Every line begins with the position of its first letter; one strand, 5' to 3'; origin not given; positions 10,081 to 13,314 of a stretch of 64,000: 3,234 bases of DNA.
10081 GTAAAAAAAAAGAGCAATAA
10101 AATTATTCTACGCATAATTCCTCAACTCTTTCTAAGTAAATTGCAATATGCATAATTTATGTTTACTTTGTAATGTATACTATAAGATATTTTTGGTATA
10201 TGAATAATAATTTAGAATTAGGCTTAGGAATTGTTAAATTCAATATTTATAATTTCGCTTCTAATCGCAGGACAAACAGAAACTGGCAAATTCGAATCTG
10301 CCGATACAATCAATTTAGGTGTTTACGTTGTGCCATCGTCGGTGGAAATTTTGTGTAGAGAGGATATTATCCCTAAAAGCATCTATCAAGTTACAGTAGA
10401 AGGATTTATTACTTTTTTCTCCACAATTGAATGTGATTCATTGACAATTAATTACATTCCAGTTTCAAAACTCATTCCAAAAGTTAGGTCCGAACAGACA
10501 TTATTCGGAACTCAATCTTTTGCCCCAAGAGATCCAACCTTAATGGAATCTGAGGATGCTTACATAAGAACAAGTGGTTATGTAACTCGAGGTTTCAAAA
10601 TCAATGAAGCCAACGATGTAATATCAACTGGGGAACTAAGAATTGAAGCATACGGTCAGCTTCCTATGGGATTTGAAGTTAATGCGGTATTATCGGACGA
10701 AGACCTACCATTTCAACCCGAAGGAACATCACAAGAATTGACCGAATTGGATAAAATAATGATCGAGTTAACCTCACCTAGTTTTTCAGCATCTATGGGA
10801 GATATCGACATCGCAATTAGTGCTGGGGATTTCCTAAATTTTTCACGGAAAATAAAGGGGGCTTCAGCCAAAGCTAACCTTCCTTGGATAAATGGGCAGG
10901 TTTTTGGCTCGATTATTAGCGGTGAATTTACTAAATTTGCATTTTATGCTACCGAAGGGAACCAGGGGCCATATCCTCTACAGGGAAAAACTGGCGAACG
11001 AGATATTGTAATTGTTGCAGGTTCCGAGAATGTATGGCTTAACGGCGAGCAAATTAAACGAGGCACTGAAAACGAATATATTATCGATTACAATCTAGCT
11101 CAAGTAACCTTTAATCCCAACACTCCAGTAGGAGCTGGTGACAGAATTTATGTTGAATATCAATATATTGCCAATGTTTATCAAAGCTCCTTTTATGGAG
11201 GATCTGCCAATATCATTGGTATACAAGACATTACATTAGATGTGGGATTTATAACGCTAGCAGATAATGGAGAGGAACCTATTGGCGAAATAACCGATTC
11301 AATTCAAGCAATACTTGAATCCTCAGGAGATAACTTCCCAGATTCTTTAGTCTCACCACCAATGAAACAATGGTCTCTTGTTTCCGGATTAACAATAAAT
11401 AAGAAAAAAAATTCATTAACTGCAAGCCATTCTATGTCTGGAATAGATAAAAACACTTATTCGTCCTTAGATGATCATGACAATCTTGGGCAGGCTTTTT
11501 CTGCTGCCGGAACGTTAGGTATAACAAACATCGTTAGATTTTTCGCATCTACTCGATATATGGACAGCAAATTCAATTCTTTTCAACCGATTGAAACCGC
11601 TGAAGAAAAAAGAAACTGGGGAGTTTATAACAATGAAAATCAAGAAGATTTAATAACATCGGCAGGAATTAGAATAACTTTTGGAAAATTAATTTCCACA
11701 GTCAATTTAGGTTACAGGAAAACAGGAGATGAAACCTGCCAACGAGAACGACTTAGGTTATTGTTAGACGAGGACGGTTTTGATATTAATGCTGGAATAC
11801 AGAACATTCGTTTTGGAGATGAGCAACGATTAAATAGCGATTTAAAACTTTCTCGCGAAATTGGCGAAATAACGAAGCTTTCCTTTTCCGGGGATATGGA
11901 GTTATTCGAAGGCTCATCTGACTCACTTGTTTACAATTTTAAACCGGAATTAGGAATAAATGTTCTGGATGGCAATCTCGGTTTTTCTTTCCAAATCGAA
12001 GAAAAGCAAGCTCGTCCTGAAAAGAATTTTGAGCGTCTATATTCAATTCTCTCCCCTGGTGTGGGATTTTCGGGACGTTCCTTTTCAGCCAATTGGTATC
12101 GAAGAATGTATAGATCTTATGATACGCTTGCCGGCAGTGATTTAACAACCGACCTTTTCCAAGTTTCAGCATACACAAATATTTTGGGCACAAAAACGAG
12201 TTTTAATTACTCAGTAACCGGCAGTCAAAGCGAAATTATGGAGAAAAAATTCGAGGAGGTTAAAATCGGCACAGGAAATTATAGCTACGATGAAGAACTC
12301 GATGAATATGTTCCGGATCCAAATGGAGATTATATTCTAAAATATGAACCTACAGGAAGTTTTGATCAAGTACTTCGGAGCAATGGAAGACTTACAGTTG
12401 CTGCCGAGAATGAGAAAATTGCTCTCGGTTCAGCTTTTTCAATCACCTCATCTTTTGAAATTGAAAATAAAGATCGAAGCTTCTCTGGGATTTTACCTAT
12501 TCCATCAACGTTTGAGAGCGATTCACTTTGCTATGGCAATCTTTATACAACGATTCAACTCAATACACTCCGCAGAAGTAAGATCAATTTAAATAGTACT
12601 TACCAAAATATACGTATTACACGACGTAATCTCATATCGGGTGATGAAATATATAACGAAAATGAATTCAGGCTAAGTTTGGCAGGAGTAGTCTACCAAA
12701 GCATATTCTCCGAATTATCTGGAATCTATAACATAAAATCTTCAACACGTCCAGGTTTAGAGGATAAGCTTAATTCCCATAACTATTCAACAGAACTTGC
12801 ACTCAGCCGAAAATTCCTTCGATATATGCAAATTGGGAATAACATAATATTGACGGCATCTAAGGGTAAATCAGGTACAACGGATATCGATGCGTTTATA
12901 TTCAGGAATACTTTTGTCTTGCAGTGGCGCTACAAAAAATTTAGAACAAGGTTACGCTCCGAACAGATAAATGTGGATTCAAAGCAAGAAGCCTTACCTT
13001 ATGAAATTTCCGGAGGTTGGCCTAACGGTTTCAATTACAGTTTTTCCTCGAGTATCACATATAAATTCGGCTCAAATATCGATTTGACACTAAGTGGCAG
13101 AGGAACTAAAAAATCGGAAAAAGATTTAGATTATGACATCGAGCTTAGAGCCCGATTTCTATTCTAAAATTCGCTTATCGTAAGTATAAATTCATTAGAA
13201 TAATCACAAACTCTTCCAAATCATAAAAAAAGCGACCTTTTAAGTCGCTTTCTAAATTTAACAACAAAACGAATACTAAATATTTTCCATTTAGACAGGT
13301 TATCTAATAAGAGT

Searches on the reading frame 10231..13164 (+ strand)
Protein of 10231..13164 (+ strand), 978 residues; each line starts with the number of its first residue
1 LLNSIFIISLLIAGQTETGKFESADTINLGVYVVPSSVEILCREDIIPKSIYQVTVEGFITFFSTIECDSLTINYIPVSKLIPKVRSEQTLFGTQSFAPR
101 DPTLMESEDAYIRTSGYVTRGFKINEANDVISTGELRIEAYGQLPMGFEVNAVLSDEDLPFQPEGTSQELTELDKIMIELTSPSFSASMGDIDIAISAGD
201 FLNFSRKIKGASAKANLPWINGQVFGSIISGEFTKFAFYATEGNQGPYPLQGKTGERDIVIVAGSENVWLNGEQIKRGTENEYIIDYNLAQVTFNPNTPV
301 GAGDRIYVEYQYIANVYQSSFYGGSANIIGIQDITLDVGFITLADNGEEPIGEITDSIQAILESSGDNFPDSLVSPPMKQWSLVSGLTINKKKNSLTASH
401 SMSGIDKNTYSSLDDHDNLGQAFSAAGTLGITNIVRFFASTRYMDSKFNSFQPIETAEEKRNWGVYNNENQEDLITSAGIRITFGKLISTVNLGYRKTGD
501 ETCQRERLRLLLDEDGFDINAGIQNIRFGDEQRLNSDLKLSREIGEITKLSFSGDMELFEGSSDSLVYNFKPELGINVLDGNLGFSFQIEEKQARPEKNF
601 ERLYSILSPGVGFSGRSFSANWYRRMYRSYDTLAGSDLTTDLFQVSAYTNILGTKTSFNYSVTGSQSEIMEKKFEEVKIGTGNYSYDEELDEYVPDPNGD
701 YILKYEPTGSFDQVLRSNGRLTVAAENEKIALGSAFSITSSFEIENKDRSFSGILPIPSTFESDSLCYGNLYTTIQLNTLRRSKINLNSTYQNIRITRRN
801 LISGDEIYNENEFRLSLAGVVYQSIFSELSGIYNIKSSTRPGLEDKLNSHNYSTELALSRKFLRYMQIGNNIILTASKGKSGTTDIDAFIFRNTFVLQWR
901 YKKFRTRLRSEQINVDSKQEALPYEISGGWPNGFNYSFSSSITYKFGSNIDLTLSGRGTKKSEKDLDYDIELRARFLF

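Call 6: search_protein_families(library=pfam, proteins=[window:10231-13164:+], max_evalue=0.0001)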
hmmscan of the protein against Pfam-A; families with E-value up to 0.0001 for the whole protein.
window:10231-13164:+ (978 aa): 0 families

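Call 48: search_protein_families(library=padloc, proteins=[window:10231-13164:+], max_evalue=0.01)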
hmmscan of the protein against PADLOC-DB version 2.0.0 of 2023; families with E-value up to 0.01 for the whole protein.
window:10231-13164:+ (978 aa): 0 families

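Call 53: search_solved_structures(query=window:10231-13164:+, max_evalue=1)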
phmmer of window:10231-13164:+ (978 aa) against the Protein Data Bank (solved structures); distinct sequences matched with E-value up to 1: 4.
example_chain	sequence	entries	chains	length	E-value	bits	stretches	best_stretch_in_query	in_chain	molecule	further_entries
4wlq_B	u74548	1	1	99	0.56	11.5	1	150-200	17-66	Proteasomal ubiquitin receptor ADRM1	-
4wlr_B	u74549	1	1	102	0.6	11.4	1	150-200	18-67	Proteasomal ubiquitin receptor ADRM1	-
9e7k_B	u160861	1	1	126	0.95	10.7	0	150-200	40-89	Proteasomal ubiquitin receptor ADRM1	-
4uel_C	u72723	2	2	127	0.96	10.7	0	150-200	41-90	PROTEASOMAL UBIQUITIN RECEPTOR ADRM1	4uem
